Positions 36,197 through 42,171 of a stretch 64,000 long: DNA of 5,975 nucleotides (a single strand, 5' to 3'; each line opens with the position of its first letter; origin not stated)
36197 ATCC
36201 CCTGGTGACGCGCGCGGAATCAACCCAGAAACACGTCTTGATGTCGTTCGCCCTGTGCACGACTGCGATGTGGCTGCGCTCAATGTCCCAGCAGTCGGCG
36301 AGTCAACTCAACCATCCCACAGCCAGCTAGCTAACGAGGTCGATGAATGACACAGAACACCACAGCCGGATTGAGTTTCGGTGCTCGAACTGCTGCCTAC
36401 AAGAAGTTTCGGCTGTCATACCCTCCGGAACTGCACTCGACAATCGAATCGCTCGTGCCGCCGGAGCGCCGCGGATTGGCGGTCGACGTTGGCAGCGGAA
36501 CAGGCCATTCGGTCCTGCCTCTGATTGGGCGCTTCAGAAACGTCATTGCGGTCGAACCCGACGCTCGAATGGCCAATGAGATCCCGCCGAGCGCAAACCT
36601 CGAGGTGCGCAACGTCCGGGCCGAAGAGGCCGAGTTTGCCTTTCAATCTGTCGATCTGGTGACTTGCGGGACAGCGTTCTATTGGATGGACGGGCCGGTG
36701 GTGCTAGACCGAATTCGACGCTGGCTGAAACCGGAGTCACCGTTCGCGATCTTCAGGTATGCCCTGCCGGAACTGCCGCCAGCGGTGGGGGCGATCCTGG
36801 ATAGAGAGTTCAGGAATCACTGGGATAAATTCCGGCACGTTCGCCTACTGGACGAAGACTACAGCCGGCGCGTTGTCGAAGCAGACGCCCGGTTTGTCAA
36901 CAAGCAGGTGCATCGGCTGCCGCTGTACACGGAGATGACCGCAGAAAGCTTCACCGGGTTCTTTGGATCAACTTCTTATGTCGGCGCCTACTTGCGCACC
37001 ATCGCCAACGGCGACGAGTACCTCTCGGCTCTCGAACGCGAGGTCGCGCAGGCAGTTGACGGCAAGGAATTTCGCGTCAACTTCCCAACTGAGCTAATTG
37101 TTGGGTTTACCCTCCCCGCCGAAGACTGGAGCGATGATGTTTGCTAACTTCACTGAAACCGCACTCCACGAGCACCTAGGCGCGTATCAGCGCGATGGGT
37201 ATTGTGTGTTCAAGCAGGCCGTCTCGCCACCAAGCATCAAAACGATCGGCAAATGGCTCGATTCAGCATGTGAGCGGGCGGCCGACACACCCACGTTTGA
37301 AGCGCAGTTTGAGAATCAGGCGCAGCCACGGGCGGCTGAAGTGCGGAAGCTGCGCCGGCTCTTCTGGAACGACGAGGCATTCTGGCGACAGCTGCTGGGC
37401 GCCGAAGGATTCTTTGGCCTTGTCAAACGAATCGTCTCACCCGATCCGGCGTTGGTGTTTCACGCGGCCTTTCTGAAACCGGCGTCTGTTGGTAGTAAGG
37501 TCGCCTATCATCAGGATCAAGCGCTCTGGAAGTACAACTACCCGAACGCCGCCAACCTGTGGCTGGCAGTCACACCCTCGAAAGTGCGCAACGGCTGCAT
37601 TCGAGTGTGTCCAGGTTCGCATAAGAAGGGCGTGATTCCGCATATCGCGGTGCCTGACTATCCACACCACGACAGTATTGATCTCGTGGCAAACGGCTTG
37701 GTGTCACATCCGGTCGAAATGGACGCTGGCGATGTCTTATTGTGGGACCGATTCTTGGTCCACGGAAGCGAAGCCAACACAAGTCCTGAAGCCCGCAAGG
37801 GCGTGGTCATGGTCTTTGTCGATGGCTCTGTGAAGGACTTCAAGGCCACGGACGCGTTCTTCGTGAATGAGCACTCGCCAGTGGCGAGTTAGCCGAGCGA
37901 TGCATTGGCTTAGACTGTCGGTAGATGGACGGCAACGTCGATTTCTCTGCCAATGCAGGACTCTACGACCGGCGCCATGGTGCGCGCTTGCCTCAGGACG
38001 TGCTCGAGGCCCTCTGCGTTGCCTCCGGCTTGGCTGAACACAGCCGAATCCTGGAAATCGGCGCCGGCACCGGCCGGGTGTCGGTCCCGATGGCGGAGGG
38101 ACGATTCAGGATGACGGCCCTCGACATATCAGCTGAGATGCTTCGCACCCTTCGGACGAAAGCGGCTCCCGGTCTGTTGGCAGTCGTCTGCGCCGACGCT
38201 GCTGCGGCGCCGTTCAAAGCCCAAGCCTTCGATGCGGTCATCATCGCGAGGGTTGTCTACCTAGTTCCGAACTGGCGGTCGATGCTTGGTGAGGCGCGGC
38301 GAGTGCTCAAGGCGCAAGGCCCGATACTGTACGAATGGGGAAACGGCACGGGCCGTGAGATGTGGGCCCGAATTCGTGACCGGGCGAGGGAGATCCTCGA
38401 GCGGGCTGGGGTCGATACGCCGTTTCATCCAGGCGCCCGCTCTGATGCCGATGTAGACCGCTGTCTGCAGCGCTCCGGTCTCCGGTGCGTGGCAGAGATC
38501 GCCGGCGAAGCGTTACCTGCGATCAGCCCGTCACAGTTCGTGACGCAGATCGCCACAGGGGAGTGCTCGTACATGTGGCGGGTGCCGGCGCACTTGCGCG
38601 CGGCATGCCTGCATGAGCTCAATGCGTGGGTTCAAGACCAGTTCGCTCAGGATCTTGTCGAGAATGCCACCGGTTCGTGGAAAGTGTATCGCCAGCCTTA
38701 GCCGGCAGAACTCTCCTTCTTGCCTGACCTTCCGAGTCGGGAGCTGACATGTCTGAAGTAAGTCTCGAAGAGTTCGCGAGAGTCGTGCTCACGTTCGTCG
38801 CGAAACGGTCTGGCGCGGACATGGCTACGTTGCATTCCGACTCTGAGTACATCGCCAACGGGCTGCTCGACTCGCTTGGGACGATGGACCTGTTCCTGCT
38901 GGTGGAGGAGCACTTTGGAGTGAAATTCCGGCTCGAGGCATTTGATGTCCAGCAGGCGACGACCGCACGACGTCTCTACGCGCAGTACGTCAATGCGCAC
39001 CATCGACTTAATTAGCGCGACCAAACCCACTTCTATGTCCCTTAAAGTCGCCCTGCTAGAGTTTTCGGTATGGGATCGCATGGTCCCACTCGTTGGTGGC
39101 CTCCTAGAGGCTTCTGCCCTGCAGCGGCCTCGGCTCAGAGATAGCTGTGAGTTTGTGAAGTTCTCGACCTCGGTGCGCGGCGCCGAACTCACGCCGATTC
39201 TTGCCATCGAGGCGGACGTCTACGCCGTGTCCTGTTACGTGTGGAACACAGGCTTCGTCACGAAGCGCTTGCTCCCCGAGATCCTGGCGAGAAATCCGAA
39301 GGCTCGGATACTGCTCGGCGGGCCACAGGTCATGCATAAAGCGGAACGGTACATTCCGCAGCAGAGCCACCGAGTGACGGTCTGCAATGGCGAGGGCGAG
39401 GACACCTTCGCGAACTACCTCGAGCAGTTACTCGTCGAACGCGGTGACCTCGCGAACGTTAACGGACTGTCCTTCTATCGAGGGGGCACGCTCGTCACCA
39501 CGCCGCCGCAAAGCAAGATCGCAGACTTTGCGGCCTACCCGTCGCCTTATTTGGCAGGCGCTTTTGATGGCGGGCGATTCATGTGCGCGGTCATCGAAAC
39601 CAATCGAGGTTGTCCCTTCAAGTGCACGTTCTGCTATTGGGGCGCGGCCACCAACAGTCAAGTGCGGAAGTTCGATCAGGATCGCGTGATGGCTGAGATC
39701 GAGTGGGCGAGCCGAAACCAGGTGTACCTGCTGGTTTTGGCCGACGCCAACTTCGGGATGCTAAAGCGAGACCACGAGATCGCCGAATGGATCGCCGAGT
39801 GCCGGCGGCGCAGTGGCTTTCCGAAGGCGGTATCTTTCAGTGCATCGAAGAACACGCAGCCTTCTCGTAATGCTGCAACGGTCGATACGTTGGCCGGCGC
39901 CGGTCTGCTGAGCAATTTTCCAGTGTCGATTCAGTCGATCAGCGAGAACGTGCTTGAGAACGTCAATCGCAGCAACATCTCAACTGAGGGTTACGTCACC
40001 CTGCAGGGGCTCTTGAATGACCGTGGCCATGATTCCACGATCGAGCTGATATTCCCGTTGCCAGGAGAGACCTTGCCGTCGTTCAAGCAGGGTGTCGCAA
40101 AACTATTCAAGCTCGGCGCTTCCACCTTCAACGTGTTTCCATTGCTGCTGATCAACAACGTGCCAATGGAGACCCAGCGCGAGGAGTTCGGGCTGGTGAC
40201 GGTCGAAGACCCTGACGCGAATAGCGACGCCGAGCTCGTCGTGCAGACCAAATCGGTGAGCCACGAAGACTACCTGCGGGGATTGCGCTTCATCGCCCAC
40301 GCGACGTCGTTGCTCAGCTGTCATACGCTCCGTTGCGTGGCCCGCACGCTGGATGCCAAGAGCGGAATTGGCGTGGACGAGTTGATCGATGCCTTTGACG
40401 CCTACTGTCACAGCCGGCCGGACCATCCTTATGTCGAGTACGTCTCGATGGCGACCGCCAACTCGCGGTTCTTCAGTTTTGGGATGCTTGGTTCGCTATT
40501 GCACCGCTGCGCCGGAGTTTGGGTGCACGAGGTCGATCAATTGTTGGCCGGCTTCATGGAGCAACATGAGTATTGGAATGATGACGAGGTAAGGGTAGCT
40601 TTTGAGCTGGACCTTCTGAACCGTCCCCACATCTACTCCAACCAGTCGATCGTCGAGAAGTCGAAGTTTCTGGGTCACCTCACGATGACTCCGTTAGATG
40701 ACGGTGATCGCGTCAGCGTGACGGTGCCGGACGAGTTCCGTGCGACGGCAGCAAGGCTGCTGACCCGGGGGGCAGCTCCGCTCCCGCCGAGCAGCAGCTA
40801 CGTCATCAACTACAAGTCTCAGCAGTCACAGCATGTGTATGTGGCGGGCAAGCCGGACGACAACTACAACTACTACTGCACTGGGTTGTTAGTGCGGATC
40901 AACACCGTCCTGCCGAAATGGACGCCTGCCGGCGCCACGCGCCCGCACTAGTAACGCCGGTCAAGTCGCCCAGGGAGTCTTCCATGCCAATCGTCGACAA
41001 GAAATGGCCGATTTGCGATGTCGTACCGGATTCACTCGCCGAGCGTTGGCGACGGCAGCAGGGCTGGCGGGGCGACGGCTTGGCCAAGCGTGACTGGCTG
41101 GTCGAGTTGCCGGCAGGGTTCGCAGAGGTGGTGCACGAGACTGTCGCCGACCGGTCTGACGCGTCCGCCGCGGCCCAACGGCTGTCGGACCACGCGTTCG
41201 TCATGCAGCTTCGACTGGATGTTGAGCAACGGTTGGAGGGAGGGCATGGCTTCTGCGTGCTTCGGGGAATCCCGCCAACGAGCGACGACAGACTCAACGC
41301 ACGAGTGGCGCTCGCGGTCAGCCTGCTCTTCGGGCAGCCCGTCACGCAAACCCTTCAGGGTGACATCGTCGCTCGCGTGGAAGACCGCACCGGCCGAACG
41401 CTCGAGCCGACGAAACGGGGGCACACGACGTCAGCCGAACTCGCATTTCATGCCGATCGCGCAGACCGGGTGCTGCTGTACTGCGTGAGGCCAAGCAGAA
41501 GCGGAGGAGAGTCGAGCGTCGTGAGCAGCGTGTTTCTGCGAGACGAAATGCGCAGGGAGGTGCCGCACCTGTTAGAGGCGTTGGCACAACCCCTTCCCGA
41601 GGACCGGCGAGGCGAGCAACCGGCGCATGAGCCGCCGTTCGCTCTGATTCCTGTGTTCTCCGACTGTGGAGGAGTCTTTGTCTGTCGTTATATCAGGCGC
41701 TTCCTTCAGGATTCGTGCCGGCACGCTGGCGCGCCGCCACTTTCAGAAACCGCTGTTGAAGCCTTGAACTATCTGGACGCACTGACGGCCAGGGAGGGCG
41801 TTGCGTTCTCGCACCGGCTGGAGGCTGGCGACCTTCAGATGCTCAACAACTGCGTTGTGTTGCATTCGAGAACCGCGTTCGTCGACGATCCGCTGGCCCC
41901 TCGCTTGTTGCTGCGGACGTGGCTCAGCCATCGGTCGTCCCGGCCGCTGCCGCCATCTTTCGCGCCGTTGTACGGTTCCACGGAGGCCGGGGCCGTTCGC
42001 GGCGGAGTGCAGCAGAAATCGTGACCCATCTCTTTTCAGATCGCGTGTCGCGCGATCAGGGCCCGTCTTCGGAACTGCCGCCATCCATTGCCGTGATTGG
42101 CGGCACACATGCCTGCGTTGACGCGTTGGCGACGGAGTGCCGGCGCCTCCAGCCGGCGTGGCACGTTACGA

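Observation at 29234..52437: Three paralogous ~640-654 aa cobalamin-type radical SAM enzymes in one operon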

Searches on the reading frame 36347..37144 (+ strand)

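Call 9: search_protein_families(library=pfam, proteins=[window:36347-37144:+], max_evalue=0.001)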
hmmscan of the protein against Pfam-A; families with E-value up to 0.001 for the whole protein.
window:36347-37144:+ (266 aa): 4 families
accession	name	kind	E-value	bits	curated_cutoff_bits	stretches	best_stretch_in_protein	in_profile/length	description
PF08241.18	Methyltransf_11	-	1.6e-10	41.9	21.2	1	46-134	1-94/95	Methyltransferase domain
PF13649.12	Methyltransf_25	-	7.7e-10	39.8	27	1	46-129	2-95/97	Methyltransferase domain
PF08242.18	Methyltransf_12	-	2.5e-06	28.5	30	1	46-130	1-95/98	Methyltransferase domain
PF13489.12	Methyltransf_23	-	0.00011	22.4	27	1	32-171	12-148/164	Methyltransferase domain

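Call 53: search_protein_families(library=ncbifam, proteins=[window:36347-37144:+], max_evalue=0.00001)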
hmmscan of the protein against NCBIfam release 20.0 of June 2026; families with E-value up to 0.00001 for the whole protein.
window:36347-37144:+ (266 aa): 1 family
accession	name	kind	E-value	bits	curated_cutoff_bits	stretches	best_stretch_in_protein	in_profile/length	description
NF045667.1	MTase_DVU1556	equivalog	4.5e-06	26.3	155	1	42-133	23-117/213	DVU_1556 family methyltransferase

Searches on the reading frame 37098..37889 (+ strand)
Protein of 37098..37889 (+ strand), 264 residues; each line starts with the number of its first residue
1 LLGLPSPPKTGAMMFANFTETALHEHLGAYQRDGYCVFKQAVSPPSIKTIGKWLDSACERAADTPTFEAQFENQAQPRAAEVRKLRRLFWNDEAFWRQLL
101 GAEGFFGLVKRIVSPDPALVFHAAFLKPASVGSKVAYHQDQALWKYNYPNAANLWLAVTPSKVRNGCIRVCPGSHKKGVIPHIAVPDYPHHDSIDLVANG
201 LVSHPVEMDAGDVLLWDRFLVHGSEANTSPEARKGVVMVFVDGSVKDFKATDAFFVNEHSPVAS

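Call 10: search_protein_families(library=pfam, proteins=[window:37098-37889:+], max_evalue=0.001)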
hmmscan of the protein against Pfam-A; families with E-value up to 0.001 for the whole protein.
window:37098-37889:+ (264 aa): 1 family
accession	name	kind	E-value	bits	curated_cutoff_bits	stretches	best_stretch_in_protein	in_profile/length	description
PF05721.19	PhyH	-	1.6e-31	110.7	22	1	30-234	1-212/213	Phytanoyl-CoA dioxygenase (PhyH)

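Call 52: search_solved_structures(query=window:37098-37889:+, max_evalue=0.001, show_alignments=1)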
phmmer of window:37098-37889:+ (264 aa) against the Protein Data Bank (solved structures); distinct sequences matched with E-value up to 0.001: 16.
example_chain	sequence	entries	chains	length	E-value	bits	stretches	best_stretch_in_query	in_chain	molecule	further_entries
6zyk_A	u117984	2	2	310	9.6e-10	41.6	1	106-241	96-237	Monooxygenase | Uncharacterized protein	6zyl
4xab_A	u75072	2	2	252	4.5e-08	36.1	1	30-243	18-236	EvdO2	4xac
5ybl_A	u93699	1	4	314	8.9e-07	31.9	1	18-230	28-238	Multifunctional dioxygenase ausE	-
4xaa_A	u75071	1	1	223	1.2e-06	31.5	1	30-243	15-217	Putative oxygenase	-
2a1x_A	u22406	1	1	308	1.7e-06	31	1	29-243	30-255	Phytanoyl-CoA dioxygenase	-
4mhr_A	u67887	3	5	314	3.8e-06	29.8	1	26-240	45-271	Ectoine hydroxylase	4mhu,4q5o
5ybm_A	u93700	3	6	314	3.9e-06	29.8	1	18-245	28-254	PrhA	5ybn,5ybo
9c9n_A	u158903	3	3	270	4.9e-06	29.5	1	24-245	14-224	Fe/2-OG dependent dioxygenase MysH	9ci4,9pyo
5ybp_A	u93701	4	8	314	6.7e-06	29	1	18-241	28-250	PrhA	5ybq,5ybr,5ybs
5ybt_A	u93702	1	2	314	7e-06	28.9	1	18-241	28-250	PrhA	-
9pze_A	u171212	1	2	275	7.2e-06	28.9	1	25-245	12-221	Fe/2-OG dependent dioxygenase MysH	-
3emr_A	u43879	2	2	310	7.7e-06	28.8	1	24-246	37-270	EctD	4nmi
2opw_A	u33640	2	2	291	9.4e-06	28.5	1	117-239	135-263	PHYHD1 protein | Phytanoyl-CoA dioxygenase domain-containing protein 1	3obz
6ec3_A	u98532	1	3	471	3.1e-05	26.8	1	97-244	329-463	Methyltransferase domain-containing protein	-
5nch_A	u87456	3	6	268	3.6e-05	26.6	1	28-242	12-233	Leucine hydroxylase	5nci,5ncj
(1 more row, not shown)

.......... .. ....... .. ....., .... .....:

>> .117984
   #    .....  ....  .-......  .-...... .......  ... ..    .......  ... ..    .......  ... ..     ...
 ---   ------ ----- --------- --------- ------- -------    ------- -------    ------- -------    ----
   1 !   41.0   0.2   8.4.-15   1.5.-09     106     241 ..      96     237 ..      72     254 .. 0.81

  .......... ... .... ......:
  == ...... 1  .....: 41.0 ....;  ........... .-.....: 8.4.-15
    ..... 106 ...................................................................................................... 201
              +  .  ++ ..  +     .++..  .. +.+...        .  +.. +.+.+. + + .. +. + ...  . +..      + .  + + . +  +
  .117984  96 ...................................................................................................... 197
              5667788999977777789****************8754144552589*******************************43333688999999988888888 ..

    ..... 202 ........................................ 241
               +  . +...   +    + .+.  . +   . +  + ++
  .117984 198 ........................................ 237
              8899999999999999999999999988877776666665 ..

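Call 53: search_protein_families(library=ncbifam, proteins=[window:37098-37889:+], max_evalue=0.00001)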
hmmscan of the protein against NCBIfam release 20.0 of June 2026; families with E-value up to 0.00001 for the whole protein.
window:37098-37889:+ (264 aa): 3 families
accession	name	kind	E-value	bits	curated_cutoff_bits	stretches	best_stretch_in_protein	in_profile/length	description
TIGR02408.1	ectoine_ThpD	equivalog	1.1e-09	38.1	336.5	1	18-241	13-248/277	ectoine hydroxylase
NF052437.1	MPhHdxlPhnYGIM8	equivalog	2.1e-09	37.2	500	1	24-240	7-213/260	methylphosphonate hydroxylase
TIGR01762.1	chlorin-enz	subfamily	8.2e-08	31.9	226.3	0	205-253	210-259/288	chlorinating enzyme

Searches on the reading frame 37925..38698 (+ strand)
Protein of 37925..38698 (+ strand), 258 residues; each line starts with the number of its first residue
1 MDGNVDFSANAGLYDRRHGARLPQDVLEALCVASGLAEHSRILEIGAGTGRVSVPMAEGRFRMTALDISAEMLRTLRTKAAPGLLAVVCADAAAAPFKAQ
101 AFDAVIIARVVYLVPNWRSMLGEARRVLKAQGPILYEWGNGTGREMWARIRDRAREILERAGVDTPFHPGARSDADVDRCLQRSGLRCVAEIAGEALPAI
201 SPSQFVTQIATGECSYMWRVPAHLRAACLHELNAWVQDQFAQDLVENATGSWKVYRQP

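Call 10: search_protein_families(library=pfam, proteins=[window:37925-38698:+], max_evalue=0.001)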
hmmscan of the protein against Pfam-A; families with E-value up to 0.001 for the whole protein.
window:37925-38698:+ (258 aa): 6 families
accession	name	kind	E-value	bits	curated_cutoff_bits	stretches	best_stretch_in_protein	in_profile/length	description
PF08241.18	Methyltransf_11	-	2.6e-18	66.9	21.2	1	43-134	1-93/95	Methyltransferase domain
PF13649.12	Methyltransf_25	-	3.1e-18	66.7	27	1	42-132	1-97/97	Methyltransferase domain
PF08242.18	Methyltransf_12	-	3.5e-12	47.3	30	1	43-133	1-97/98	Methyltransferase domain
PF13847.12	Methyltransf_31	-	9.5e-12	45.3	27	1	38-153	3-125/145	Methyltransferase domain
PF13489.12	Methyltransf_23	-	1.1e-09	38.7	27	1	34-142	19-122/164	Methyltransferase domain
PF01209.24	Ubie_methyltran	-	3.9e-08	33.4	20.1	1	37-134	46-149/233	ubiE/COQ5 methyltransferase family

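Call 53: search_protein_families(library=ncbifam, proteins=[window:37925-38698:+], max_evalue=0.00001)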
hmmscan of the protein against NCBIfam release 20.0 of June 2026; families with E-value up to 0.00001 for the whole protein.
window:37925-38698:+ (258 aa): 21 families
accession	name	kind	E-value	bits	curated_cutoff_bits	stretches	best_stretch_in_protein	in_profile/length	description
NF045667.1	MTase_DVU1556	equivalog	6.4e-14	51.9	155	1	33-135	17-118/213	DVU_1556 family methyltransferase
NF043040.1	corrin_prot_MT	hypoth_equivalog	3.1e-12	46.4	180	1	32-135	34-146/216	corrinoid protein-associated methyltransferase CpaM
TIGR02072.1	BioC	equivalog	2e-11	44.1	184.95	1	36-134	32-130/244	malonyl-ACP O-methyltransferase BioC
TIGR01934.1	MenG_MenH_UbiE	subfamily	2e-11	43.6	158.35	1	34-134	35-139/223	ubiquinone/menaquinone biosynthesis methyltransferase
NF041820.1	daptide_MTase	equivalog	2.6e-11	43.4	175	1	29-135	29-141/243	daptide-type RiPP biosynthesis methyltransferase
NF001241.0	PRK00216.1-2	equivalog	4.4e-11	42.9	327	1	36-134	49-145/231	demethylmenaquinone methyltransferase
NF001242.0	PRK00216.1-3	equivalog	3e-10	39.9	351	1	38-134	70-173/258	bifunctional demethylmenaquinone methyltransferase/2-methoxy-6-polyprenyl-1,4-benzoquinol methylase UbiE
NF045882.1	PLipidMtase_Leg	equivalog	1.6e-09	37.9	390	1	36-136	40-143/207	phospholipid N-methyltransferase PmtA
NF047649.1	MTase_UXPK_star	exception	4.2e-09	35.8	460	1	22-135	55-180/283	methyltransferase/UXPK-star double selenoprotein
NF007610.0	PRK10258.1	equivalog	1e-08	34.8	342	1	20-134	24-136/251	malonyl-ACP O-methyltransferase BioC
TIGR01983.1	UbiG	equivalog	1.3e-08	34.5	102.95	1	38-135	49-150/228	bifunctional 2-polyprenyl-6-hydroxyphenol methylase/3-demethylubiquinol 3-O-methyltransferase UbiG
NF001244.0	PRK00216.1-5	equivalog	2.6e-08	33.5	216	1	32-133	42-150/236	bifunctional demethylmenaquinone methyltransferase/2-methoxy-6-polyprenyl-1,4-benzoquinol methylase UbiE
NF045825.1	FAmtase_mtf2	equivalog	4.7e-08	32.5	400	1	40-137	60-159/248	fatty-acid O-methyltransferase Mtf2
NF045823.1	PthPhpthDimycoMt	equivalog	4.8e-08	32.5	300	1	62-216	92-248/256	phthiotriol/phenolphthiotriol dimycocerosates methyltransferase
NF041537.1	ArsM_AhpD_UU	exception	6.4e-08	31.8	510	1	14-135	46-179/345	arsenite methyltransferase/AhpD domain selenoprotein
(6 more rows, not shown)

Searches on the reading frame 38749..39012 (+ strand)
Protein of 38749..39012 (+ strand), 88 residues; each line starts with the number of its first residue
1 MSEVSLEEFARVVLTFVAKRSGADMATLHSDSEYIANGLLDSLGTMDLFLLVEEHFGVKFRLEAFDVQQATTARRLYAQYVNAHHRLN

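Call 44: search_protein_families(library=pfam, proteins=[window:38749-39012:+], max_evalue=1)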
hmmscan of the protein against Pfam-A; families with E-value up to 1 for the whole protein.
window:38749-39012:+ (88 aa): 3 families
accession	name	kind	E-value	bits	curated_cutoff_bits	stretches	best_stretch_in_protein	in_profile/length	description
PF00550.31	PP-binding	-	0.00046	20.8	20.8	1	13-77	3-64/67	Phosphopantetheine attachment site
PF00075.30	RNase_H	-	0.13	12.8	25.8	1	26-85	62-123/141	RNase H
PF15470.12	DUF4637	-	0.23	11.7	27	1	27-41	28-42/43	C17orf50 C-terminal zinc-binding domain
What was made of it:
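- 38749..39015 (+): Free-standing carrier protein CP2 (88 aa, GLLDSLG motif), 19 nt upstream of r2. PP-binding 20.8 bits, equal to the cut-off (call 44).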

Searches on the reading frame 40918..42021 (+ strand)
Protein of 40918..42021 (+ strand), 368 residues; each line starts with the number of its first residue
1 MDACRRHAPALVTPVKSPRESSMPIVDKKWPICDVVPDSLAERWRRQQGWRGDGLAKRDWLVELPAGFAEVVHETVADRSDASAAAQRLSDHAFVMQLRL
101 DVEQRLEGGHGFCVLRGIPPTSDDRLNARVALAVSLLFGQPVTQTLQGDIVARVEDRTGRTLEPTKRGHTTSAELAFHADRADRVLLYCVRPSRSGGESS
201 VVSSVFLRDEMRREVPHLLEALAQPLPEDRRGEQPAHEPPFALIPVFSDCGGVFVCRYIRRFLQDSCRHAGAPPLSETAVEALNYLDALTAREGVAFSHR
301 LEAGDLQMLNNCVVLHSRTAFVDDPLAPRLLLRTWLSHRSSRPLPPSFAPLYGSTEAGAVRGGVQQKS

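Call 10: search_protein_families(library=pfam, proteins=[window:40918-42021:+], max_evalue=0.001)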
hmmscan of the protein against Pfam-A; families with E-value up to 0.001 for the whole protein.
window:40918-42021:+ (368 aa): 1 family
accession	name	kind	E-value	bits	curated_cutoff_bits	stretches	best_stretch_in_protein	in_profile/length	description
PF02668.22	TauD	-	1.3e-27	97.8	27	1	104-335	31-267/267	Taurine catabolism dioxygenase TauD, TfdA family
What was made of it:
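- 40918..42024 (+): TauD-family Fe/2OG oxygenase immediately downstream of r2. TauD 97.8 bits (call 10).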

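Call 12: search_protein_families(library=ncbifam, proteins=[window:40918-42021:+], max_evalue=0.001)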
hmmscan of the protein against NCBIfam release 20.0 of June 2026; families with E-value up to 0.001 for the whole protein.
window:40918-42021:+ (368 aa): 4 families
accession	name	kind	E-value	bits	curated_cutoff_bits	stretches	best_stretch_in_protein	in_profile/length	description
NF049936.1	TriMthamethphnDioxTmpA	equivalog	2.8e-08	33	400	1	185-322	201-337/366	2-trimethylaminoethylphosphonate dioxygenase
TIGR02410.1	carnitine_TMLD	equivalog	5.7e-06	26.1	268.3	1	182-322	192-338/362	trimethyllysine dioxygenase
TIGR02409.1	carnitine_bodg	equivalog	1.2e-05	24.6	414.75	1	173-323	185-340/366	gamma-butyrobetaine dioxygenase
NF043003.1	ClavSyn_CS1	equivalog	7.8e-05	22.3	450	0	173-322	133-273/312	clavaminate synthase Cs1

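Call 51: search_solved_structures(query=window:40918-42021:+, max_evalue=0.001, show_alignments=1)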
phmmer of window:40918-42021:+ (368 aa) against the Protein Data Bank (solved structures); distinct sequences matched with E-value up to 0.001: 3.
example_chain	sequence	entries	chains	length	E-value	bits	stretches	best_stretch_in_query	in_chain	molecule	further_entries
7n7v_A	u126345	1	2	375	4.4e-41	144.6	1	97-363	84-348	Predicted hydroxylase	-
5eqn_A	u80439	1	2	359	4.1e-29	105.2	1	103-350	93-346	FrbJ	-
2og5_A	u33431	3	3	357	6.4e-06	28.9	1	171-348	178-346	Putative oxygenase | asparagine oxygenase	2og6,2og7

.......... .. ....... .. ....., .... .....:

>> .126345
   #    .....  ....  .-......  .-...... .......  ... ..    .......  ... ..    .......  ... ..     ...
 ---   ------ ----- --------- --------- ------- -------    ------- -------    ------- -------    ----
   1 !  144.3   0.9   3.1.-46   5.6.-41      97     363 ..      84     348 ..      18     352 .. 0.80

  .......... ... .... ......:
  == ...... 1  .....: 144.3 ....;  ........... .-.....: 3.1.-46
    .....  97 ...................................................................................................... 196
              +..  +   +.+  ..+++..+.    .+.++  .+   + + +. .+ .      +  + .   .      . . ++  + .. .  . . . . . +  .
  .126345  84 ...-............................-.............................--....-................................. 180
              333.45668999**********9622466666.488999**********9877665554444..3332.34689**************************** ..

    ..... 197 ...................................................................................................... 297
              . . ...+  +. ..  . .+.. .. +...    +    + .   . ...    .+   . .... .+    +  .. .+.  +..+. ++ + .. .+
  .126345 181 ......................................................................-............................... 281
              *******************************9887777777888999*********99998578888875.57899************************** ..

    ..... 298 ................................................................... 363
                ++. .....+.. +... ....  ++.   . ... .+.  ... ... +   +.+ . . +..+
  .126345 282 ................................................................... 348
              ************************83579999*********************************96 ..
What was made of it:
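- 40918..42024 (+): PDB 7n7v 'predicted hydroxylase' 4e-41, FrbJ 4e-29, asparagine oxygenase 6e-6 (call 51).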
